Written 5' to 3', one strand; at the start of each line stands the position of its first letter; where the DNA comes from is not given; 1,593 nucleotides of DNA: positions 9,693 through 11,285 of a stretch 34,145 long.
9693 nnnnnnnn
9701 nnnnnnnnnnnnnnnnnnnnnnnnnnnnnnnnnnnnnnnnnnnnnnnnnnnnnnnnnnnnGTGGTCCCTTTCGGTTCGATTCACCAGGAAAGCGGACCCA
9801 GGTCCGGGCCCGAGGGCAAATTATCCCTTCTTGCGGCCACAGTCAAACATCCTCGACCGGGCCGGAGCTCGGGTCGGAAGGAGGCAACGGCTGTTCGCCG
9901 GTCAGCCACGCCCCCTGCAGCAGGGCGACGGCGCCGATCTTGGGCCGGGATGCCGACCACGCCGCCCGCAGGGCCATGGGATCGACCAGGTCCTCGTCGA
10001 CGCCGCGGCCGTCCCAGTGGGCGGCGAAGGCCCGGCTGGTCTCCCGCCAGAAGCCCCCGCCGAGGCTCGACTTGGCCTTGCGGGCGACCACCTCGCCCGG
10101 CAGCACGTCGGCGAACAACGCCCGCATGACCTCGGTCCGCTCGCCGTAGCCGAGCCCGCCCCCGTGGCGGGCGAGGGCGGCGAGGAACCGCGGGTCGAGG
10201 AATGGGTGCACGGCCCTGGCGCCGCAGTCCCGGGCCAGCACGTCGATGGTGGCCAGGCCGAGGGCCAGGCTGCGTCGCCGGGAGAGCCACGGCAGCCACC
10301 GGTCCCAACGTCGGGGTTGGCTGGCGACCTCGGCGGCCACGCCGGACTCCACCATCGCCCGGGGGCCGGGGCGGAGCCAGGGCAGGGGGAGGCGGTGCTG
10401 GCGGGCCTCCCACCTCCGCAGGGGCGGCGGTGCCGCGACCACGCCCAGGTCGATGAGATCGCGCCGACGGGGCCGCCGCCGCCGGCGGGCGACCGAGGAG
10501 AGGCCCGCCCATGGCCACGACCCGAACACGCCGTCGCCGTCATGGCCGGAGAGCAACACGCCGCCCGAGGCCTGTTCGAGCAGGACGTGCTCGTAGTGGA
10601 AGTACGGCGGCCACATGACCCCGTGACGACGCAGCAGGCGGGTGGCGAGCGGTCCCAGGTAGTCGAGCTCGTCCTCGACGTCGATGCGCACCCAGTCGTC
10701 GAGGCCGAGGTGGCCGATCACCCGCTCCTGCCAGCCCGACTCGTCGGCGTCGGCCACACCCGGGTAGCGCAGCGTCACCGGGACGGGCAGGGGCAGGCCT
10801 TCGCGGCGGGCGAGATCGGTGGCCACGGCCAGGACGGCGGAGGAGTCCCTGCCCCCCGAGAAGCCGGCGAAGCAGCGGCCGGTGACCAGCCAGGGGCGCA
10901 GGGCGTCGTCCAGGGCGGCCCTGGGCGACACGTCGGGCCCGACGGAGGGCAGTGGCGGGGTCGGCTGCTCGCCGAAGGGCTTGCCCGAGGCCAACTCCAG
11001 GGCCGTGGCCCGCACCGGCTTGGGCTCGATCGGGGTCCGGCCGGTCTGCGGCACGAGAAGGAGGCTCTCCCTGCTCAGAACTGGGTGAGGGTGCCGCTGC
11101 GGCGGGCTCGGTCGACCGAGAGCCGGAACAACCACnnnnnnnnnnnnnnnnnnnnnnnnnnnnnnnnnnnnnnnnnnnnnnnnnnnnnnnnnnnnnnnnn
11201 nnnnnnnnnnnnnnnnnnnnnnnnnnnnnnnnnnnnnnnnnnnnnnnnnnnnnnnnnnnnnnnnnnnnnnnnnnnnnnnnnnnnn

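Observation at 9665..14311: Split-B lasso-type RiPP gene set (A, C, ABC exporter, kinase, B2, B1) buried inside a surface-glycan locus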

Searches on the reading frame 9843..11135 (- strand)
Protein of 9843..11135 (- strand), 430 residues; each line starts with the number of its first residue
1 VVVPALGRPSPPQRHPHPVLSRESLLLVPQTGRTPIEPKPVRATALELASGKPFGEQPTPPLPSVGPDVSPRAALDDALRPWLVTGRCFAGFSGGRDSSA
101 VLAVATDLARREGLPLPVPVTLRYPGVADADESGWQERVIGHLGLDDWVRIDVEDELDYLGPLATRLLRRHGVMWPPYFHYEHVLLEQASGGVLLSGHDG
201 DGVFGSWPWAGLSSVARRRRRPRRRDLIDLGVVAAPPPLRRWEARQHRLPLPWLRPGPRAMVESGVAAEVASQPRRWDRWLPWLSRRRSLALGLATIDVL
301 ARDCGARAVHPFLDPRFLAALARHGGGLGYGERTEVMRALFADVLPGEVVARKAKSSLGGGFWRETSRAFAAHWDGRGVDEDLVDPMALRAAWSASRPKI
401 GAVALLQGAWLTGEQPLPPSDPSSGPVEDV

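Call 3: search_protein_families(library=ncbifam, proteins=[window:9843-11135:-], max_evalue=0.01)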
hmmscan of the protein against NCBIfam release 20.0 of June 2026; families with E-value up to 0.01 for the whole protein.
window:9843-11135:- (430 aa): 2 families
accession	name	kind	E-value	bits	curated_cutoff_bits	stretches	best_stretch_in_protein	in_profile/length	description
NF033535.1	lass_lactam_cya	exception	0.00031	19.4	525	0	91-204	262-376/668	lasso peptide isopeptide bond-forming cyclase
TIGR01536.1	asn_synth_AEB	equivalog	0.00094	18.3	267.1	1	91-224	258-388/517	asparagine synthase (glutamine-hydrolyzing)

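Call 4: search_protein_families(library=pfam, proteins=[window:9843-11135:-], max_evalue=0.01)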
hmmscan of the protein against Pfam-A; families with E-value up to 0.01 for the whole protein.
window:9843-11135:- (430 aa): 1 family
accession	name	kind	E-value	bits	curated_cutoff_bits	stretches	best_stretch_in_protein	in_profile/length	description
PF00733.27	Asn_synthase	-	3.8e-13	50.3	21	1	91-396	23-331/354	Asparagine synthase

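Call 11: find_homologous_proteins(query=window:9843-11135:-, max_evalue=0.00001)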
Query window:9843-11135:- (430 aa): 775 proteins with E <= 0.00001 among 8000 candidates; the best 120 are listed.
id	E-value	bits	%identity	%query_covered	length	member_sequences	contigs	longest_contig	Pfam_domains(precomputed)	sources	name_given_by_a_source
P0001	4.6e-256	868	96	94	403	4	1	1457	PF00733.28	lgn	-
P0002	3.8e-218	743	83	93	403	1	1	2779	PF00733.28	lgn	-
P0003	3.5e-216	737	85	90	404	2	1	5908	PF00733.28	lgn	-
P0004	3.0e-201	688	80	90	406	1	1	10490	PF00733.28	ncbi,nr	ncbi:MAG: asparagine synthase C-terminal domain-containing protein [Actinobacteria bacterium]|nr:asp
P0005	2.4e-187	642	75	89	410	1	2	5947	PF00733.28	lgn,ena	-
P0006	4.6e-187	641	73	93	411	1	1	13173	PF00733.28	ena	-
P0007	1.2e-186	639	76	88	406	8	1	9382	PF00733.28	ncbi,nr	ncbi:MAG: asparagine synthase C-terminal domain-containing protein [Actinobacteria bacterium]|nr:asp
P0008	3.3e-185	635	76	87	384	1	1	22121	PF00733.28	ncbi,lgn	-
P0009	9.4e-183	627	74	87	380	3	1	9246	PF00733.28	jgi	jgi:asparagine synthase (glutamine-hydrolysing)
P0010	7.5e-182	624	75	87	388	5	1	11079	PF00733.28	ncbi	-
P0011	2.2e-180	619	74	86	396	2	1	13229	PF00733.28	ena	-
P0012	4.1e-179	615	73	87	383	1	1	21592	PF00733.28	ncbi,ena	-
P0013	2.0e-177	609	72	86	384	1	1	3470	PF00733.28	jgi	jgi:asparagine synthase (glutamine-hydrolysing)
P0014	2.0e-173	596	71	86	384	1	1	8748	PF00733.28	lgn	-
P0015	4.2e-172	591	71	88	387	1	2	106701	PF00733.28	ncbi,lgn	-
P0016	1.0e-168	580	72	86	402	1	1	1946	PF00733.28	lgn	-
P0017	2.7e-166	572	69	87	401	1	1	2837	PF00733.28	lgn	-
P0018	2.3e-164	566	68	88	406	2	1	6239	PF00733.28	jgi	jgi:hypothetical protein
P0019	4.4e-163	562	67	88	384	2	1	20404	PF00733.28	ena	-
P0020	2.9e-162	559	71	82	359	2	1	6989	PF00733.28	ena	-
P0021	1.5e-153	530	73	73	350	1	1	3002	PF00733.28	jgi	jgi:asparagine synthase (glutamine-hydrolysing)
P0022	3.4e-145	503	74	70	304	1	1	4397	PF00733.28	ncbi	ncbi:hypothetical protein BH20ACT1_BH20ACT1_12660 [soil metagenome]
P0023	6.7e-143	495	60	88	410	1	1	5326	PF00733.28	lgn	-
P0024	1.6e-141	491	64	83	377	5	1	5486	PF00733.28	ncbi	-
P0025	1.3e-133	465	58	88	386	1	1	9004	PF00733.28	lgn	-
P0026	1.9e-124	434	55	87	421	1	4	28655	PF00733.28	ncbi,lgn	-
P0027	7.5e-121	422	55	91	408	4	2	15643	PF00733.28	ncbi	-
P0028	1.0e-119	419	54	89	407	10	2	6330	PF00733.28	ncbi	-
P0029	1.4e-119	418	55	86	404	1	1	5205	PF00733.28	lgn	-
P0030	8.2e-119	416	55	87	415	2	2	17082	PF00733.28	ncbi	-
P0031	1.5e-117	412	54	88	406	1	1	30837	PF00733.28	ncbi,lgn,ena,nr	ncbi:MAG TPA: asparagine synthase-related protein [Acidimicrobiales bacterium]|nr:asparagine synthas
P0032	3.8e-117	410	54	88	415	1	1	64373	PF00733.28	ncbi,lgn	-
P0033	1.9e-116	408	49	93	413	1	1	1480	PF00733.28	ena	-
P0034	1.1e-115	406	53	88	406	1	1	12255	PF00733.28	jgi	jgi:asparagine synthetase B (glutamine-hydrolysing)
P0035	3.5e-115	404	52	86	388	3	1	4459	PF00733.28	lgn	-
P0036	6.4e-115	403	54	87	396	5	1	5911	PF00733.28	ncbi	-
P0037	5.4e-114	400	54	87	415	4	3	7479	PF00733.28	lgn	-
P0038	3.3e-112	394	53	87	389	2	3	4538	PF00733.28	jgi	jgi:Asparagine synthase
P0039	3.8e-111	390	51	86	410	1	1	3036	PF00733.28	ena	-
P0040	1.3e-110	389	53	87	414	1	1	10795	PF00733.28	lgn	-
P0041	4.2e-109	384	52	87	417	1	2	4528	PF00733.28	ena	-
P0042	6.7e-105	370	52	88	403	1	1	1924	PF00733.28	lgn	-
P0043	3.1e-104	368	49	86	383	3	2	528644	PF00733.28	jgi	jgi:asparagine synthetase B (glutamine-hydrolysing)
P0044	3.7e-104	367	49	90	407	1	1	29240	PF00733.28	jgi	jgi:asparagine synthase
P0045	2.1e-102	362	51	87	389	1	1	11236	PF00733.28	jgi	jgi:Asparagine synthase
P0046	1.0e-101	359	51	87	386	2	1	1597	PF00733.28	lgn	-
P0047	4.4e-101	357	50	86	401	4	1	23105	PF00733.28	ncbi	ncbi:MAG: asparagine synthase-related protein [Solirubrobacteraceae bacterium]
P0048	1.5e-100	356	49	86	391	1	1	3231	PF00733.28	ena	-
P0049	2.8e-100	355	49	91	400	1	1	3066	PF00733.28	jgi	jgi:asparagine synthase (glutamine-hydrolysing)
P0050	3.5e-100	354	50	85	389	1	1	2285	PF00733.28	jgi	jgi:hypothetical protein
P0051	3.0e-99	351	48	84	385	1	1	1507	PF00733.28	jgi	jgi:asparagine synthase (glutamine-hydrolysing)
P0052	5.6e-99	350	50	87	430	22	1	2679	PF00733.28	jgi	-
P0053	6.6e-99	350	49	86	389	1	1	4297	PF00733.28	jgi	jgi:asparagine synthase (glutamine-hydrolysing)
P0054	8.5e-99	350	49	87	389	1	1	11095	PF00733.28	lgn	-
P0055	1.7e-98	349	49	85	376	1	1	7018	PF00733.28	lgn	-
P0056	6.9e-98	347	49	89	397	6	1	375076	PF00733.28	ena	-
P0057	7.5e-98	347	48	87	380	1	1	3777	PF00733.28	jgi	jgi:asparagine synthase (glutamine-hydrolysing)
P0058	1.1e-97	346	51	86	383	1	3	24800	PF00733.28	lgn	-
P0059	2.7e-97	345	48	86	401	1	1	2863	PF00733.28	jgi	-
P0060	3.2e-97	345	50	86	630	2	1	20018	PF00733.28,PF07690.22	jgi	jgi:hypothetical protein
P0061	3.2e-97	345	49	86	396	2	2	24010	PF00733.28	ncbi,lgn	ncbi:MAG: asparagine synthase-related protein [Actinomycetota bacterium]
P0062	8.9e-97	343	49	87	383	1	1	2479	PF00733.28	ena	-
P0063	1.0e-96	343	50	87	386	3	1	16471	PF00733.28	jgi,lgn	jgi:hypothetical protein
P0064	1.8e-96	342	48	86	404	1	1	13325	PF00733.28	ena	-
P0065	2.0e-96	342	50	86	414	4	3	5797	PF00733.28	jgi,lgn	jgi:asparagine synthase (glutamine-hydrolysing)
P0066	6.1e-96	340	52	76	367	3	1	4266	PF00733.28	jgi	jgi:asparagine synthetase B (glutamine-hydrolysing)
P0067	6.4e-96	340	49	85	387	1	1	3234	PF00733.28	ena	-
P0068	1.7e-95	339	46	87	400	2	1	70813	PF00733.28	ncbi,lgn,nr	ncbi:MAG TPA: asparagine synthase-related protein [Acidimicrobiales bacterium]|nr:asparagine synthas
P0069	2.0e-95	339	53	79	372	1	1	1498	PF00733.28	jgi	-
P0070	2.0e-95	339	47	85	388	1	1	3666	PF00733.28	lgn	-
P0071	2.3e-95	338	49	87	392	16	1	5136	PF00733.28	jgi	jgi:asparagine synthetase B (glutamine-hydrolysing)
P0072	2.7e-95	338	47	86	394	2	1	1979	PF00733.28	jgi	jgi:hypothetical protein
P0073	2.9e-95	338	47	89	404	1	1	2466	PF00733.28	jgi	jgi:hypothetical protein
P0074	5.1e-95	337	48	85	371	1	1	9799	PF00733.28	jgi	jgi:asparagine synthase (glutamine-hydrolysing)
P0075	5.5e-95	337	49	86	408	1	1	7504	PF00733.28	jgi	jgi:asparagine synthetase B (glutamine-hydrolysing)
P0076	1.3e-94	336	48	86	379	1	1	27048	PF00733.28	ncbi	-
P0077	1.7e-94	336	48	76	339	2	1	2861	PF00733.28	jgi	jgi:hypothetical protein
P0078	2.1e-94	335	48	83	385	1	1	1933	PF00733.28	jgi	jgi:asparagine synthase (glutamine-hydrolysing)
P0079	2.2e-94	335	53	80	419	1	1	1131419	PF00733.28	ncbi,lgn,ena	-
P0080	3.9e-94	334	49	87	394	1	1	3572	PF00733.28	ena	-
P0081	5.4e-94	334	47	87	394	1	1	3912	PF00733.28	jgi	jgi:asparagine synthetase B (glutamine-hydrolysing)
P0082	6.8e-94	334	47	87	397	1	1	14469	PF00733.28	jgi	jgi:asparagine synthetase B (glutamine-hydrolysing)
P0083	2.5e-93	332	48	87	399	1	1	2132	PF00733.28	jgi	jgi:hypothetical protein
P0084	3.3e-93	331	49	86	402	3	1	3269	PF00733.28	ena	-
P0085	3.3e-93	331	47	86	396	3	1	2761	PF00733.28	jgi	jgi:asparagine synthetase B (glutamine-hydrolysing)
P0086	8.3e-93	330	47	83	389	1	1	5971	PF00733.28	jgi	jgi:asparagine synthase (glutamine-hydrolysing)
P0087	1.2e-92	330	48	87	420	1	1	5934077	PF00733.28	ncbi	-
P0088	1.3e-92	329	46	92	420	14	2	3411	PF00733.28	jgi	jgi:hypothetical protein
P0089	1.7e-92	329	47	88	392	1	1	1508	PF00733.28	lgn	-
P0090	3.7e-92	328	49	86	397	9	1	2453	PF00733.28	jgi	jgi:asparagine synthetase B (glutamine-hydrolysing)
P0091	4.3e-92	328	46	87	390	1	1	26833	PF00733.28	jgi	jgi:hypothetical protein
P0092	4.6e-92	328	46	90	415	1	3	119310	PF00733.28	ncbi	ncbi:MAG: asparagine synthase-related protein [Gaiellaceae bacterium]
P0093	5.2e-92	327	47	90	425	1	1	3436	PF00733.28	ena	-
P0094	1.5e-91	326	47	89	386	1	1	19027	PF00733.28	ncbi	ncbi:MAG: asparagine synthase-related protein [Actinomycetota bacterium]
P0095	1.6e-91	326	48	87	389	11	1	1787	PF00733.28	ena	-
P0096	1.6e-91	326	46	90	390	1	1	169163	PF00733.28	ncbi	-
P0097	1.9e-91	326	47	88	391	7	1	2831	PF00733.28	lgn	-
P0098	2.7e-91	325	47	86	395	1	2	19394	PF00733.28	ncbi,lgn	ncbi:MAG: asparagine synthase-related protein [Solirubrobacteraceae bacterium]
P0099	2.7e-91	325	47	87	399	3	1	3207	PF00733.28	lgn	-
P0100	5.9e-91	324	49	85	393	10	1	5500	PF00733.28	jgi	jgi:asparagine synthase (glutamine-hydrolysing)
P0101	6.2e-91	324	46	88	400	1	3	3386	PF00733.28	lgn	-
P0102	8.7e-91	323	47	87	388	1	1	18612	PF00733.28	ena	-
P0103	8.9e-91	323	44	85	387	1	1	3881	PF00733.28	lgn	-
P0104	1.1e-90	323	48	85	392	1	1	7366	PF00733.28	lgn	-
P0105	1.3e-90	323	46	90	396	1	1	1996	PF00733.28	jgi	jgi:asparagine synthase (glutamine-hydrolysing)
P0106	1.4e-90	323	46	87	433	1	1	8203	PF00733.28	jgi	jgi:hypothetical protein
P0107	2.0e-90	322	47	90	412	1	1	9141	PF00733.28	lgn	-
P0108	2.4e-90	322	48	86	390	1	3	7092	PF00733.28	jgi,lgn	jgi:asparagine synthetase B (glutamine-hydrolysing)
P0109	2.6e-90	322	45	85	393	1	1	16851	PF00733.28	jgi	jgi:asparagine synthetase B (glutamine-hydrolysing)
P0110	2.7e-90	322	49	86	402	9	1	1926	PF00733.28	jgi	jgi:hypothetical protein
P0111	3.1e-90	322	48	86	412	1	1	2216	PF00733.28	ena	-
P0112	4.2e-90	321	45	86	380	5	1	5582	PF00733.28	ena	-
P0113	4.8e-90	321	48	83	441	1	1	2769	PF00733.28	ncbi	-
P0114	6.8e-90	320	47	87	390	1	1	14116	PF00733.28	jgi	jgi:asparagine synthase (glutamine-hydrolysing)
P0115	8.9e-90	320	47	87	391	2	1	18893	PF00733.28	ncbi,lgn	-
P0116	1.0e-89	320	46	89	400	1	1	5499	PF00733.28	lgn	-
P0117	1.4e-89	319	47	87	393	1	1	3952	PF00733.28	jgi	jgi:asparagine synthase (glutamine-hydrolysing)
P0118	1.5e-89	319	48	87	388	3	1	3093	PF00733.28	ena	-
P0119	1.5e-89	319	48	85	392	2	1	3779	PF00733.28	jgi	jgi:asparagine synthase (glutamine-hydrolysing)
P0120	1.5e-89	319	48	87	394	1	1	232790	PF00733.28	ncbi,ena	-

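Call 13: find_related_loci(query=A1, collection=genome_contigs, flank=8000)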
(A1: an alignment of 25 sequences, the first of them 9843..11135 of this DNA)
Query A1 (430 aa) in genome_contigs; peptide patterns used: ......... (x = any residue, [..] = any of these).
465 stretches matched a pattern; 415 encode a relative of the query (tblastn E <= 1e-3); the best 80 are kept; 80 distinct loci.
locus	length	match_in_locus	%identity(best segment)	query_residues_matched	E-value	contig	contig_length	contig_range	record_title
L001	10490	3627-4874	79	1-415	0e+0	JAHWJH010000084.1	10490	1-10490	MAG: Actinomycetota bacterium isolate 0707_bin12 NODE_84_length_10490_cov_6.623179, whole genome shotgun sequence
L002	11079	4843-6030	73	24-416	1e-173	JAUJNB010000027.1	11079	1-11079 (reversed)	MAG: Acidimicrobiales bacterium isolate YX2bin15 opera_contig_4168, whole genome shotgun sequence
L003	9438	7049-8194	73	30-414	9e-173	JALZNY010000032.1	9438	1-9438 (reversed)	MAG: Actinomycetota bacterium isolate MSU bin97 SD1458_NODE_1593_length_9438_cov_1.253893, whole genome shotgun sequence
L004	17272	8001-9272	68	8-419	5e-164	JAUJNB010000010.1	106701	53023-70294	MAG: Acidimicrobiales bacterium isolate YX2bin15 opera_contig_402, whole genome shotgun sequence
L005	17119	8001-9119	55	44-415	7e-120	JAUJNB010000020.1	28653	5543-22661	MAG: Acidimicrobiales bacterium isolate YX2bin15 opera_contig_1655, whole genome shotgun sequence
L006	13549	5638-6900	53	8-427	9e-118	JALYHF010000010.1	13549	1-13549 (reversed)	MAG: Actinomycetota bacterium isolate GDC bin30 SD1469-71_k127_1327123, whole genome shotgun sequence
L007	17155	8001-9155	54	42-425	3e-118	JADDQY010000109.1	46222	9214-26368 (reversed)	MAG: Actinomycetota bacterium isolate LC5_5 AB19_LC5_91_length_46243_cov_98, whole genome shotgun sequence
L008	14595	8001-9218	53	8-415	3e-116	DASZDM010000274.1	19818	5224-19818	MAG TPA_asm: Acidimicrobiales bacterium isolate SMAG_U6468 k141_57645, whole genome shotgun sequence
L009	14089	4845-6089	52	1-414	1e-114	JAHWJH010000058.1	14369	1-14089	MAG: Actinomycetota bacterium isolate 0707_bin12 NODE_58_length_14369_cov_12.645204, whole genome shotgun sequence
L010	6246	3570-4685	49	41-411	1e-97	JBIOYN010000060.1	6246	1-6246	MAG: Acidimicrobiia bacterium isolate MAG029 k127_1577936, whole genome shotgun sequence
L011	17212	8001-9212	47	7-415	4e-96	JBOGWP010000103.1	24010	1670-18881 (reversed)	MAG: Actinomycetota bacterium isolate M3-S_metabat2.bin.312_sub k127_1910085, whole genome shotgun sequence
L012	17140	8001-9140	48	31-413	1e-95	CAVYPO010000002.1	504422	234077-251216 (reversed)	MAG: uncultured Solirubrobacterales bacterium isolate MFD05512.bin.2.178 genome assembly, contig: contig_16552, whole ge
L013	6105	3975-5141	46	33-411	3e-92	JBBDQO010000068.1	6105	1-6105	MAG: Acidimicrobiia bacterium isolate LejiaC_64_14 Lejia_C_29030_length_6105_cov_7, whole genome shotgun sequence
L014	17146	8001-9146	49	40-418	1e-91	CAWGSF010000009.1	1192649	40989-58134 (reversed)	MAG: uncultured Actinomycetes bacterium isolate MFD06229.bin.1.145 genome assembly, contig: contig_4366, whole genome sh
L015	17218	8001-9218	47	21-417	1e-91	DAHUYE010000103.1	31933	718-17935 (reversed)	MAG TPA_asm: Actinobacteria bacterium isolate clean269 k141_673883, whole genome shotgun sequence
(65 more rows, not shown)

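Call 28: find_related_loci(query=window:9843-11000:-, collection=metagenome_contigs, flank=6000)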
Query window:9843-11000:- (385 aa) in metagenome_contigs; peptide patterns used: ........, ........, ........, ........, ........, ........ (x = any residue, [..] = any of these).
131 stretches matched a pattern, but none encodes a relative of the query by tblastn (E <= 1e-3).

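Call 29: find_related_loci(query=A1, collection=metagenome_contigs, flank=6000)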
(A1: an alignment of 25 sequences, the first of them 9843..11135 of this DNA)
Query A1 (430 aa) in metagenome_contigs; peptide patterns used: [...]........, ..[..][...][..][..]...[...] (x = any residue, [..] = any of these).
600 stretches matched a pattern (row limit reached: there are more); 274 encode a relative of the query (tblastn E <= 1e-3); the best 80 are kept; 80 distinct loci.
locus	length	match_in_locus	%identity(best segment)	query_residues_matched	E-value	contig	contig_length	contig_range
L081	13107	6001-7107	49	42-411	1e-94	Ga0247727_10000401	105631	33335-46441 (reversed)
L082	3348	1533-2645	46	46-414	9e-92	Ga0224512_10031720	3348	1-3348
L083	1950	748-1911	47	46-425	3e-92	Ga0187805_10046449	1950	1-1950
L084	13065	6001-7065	44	44-397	4e-87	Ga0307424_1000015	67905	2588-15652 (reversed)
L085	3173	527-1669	46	44-425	4e-88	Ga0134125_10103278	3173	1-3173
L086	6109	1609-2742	45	41-420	8e-87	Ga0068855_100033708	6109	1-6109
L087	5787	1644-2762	45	44-414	4e-86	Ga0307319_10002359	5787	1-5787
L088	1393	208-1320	44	44-412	5e-92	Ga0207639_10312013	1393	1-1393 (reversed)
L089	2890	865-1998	46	39-413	2e-87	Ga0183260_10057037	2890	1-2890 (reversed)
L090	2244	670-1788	45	33-407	6e-88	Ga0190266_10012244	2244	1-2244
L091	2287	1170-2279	47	42-415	3e-87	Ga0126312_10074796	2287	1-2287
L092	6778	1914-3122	43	11-415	3e-84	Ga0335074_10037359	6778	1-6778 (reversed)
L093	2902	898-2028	45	38-412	2e-84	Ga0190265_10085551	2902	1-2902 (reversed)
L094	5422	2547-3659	43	44-412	2e-82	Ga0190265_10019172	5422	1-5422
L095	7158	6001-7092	44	35-399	3e-82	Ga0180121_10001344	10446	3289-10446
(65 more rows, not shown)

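Call 30: find_encoding_contigs(protein=P0008, flank=10000, max_places=2)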
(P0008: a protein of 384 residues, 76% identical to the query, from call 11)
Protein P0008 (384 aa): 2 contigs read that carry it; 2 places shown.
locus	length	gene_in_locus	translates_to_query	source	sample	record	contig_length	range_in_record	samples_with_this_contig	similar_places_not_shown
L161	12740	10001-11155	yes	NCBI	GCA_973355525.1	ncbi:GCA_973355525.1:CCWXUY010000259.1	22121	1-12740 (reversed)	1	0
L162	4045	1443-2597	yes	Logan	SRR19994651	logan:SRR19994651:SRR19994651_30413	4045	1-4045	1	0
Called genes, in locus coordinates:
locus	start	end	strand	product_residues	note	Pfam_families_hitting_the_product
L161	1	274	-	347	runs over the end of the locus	PF02401:LYTB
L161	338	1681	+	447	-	PF17820:PDZ_6, PF19238:Radical_SAM_2, PF04055:Radical_SAM (faint), PF04459:DUF512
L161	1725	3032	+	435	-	PF00009:GTP_EFTU, PF01926:MMR_HSR1, PF02421:FeoB_N, PF04548:AIG1 (weak), PF00009:GTP_EFTU, PF01926:MMR_HSR1, PF02421:FeoB_N, PF14714:KH_dom-like, +4 more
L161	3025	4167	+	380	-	PF07228:SpoIIE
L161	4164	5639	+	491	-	PF04932:Wzy_C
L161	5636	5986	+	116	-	PF05402:PqqD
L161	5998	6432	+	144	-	PF13471:Transglut_core3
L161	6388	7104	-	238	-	-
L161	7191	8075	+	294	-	-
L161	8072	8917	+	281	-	PF01061:ABC2_membrane, PF12698:ABC2_membrane_3, PF06182:ABC2_membrane_6 (weak)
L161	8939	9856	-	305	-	-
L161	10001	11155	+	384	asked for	PF00733:Asn_synthase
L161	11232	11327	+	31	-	-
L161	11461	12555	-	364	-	PF13439:Glyco_transf_4, PF00534:Glycos_transf_1, PF13692:Glyco_trans_1_4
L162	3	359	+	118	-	?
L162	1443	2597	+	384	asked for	PF00733:Asn_synthase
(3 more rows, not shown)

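Call 31: find_encoding_contigs(protein=P0012, flank=10000, max_places=2)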
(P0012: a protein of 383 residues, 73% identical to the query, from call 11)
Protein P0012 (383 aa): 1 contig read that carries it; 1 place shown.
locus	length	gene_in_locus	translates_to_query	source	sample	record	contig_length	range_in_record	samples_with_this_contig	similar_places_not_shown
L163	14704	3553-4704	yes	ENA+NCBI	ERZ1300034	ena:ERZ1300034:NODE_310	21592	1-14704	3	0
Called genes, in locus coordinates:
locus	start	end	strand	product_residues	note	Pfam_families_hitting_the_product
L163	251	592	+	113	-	PF05402:PqqD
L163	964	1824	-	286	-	-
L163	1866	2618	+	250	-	PF00005:ABC_tran, PF13304:AAA_21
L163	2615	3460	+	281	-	PF01061:ABC2_membrane, PF06182:ABC2_membrane_6 (weak), PF12698:ABC2_membrane_3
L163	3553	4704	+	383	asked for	PF00733:Asn_synthase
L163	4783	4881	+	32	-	-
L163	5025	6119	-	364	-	PF13439:Glyco_transf_4 (weak), PF00534:Glycos_transf_1, PF13692:Glyco_trans_1_4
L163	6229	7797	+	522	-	-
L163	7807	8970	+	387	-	PF13439:Glyco_transf_4, PF13579:Glyco_trans_4_4, PF20706:GT4-conflict (weak), PF00534:Glycos_transf_1, PF13692:Glyco_trans_1_4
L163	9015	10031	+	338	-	PF14907:NTP_transf_5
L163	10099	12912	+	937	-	PF13196:DUF4012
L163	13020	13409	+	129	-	-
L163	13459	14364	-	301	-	PF02548:Pantoate_transf, PF13714:PEP_mutase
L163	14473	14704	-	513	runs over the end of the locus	-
